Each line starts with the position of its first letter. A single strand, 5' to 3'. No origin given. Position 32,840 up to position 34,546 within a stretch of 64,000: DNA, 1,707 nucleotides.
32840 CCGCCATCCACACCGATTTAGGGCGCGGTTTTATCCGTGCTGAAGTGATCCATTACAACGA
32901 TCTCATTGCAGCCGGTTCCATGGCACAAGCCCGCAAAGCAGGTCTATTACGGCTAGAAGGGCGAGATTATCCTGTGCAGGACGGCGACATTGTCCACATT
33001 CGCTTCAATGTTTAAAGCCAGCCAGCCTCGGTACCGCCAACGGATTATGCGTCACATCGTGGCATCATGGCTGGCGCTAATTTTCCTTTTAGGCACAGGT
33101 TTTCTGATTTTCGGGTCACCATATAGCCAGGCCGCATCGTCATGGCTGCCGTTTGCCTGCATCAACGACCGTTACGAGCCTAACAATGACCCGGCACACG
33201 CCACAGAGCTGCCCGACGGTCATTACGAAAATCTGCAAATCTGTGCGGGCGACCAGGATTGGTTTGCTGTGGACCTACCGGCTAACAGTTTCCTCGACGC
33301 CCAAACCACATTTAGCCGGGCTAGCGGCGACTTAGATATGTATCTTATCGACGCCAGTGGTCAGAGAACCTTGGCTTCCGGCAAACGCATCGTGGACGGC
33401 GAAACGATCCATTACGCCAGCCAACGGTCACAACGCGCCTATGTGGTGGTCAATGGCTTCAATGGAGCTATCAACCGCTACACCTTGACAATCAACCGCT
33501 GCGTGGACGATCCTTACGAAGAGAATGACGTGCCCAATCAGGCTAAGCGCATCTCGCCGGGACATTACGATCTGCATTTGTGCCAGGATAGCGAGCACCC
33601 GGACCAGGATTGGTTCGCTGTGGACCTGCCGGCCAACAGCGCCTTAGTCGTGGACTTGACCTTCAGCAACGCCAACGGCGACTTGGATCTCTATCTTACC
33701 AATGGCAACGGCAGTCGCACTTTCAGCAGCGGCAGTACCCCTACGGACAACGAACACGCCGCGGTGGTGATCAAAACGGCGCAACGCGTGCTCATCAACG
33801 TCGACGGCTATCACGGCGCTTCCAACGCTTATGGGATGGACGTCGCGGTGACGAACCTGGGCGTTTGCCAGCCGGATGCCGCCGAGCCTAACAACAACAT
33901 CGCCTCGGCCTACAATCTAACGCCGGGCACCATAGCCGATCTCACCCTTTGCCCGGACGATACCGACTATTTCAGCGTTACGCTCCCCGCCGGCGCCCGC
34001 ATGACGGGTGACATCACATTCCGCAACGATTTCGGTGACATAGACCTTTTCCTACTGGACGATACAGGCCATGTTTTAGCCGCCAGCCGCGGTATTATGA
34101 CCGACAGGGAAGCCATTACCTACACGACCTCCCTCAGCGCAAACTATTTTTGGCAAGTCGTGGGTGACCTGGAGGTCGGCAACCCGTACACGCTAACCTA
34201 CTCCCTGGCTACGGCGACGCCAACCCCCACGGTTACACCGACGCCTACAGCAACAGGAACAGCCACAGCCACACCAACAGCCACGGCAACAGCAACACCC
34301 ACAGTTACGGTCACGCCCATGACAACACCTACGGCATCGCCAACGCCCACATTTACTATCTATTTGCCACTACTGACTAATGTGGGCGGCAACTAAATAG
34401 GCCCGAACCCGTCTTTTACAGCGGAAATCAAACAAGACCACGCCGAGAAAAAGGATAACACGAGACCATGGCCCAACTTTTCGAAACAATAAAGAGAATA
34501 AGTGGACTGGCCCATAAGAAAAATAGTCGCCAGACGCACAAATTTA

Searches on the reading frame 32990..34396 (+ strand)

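Call 82: search_protein_families(library=pfam, proteins=[window:32990-34396:+], max_evalue=0.001)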
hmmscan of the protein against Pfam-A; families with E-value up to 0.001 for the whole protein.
window:32990-34396:+ (468 aa): 1 family
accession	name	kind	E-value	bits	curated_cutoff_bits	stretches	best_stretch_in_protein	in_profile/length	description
PF04151.21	PPC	-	1.4e-14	55.1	25.9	2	324-390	1-68/70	Bacterial pre-peptidase C-terminal domain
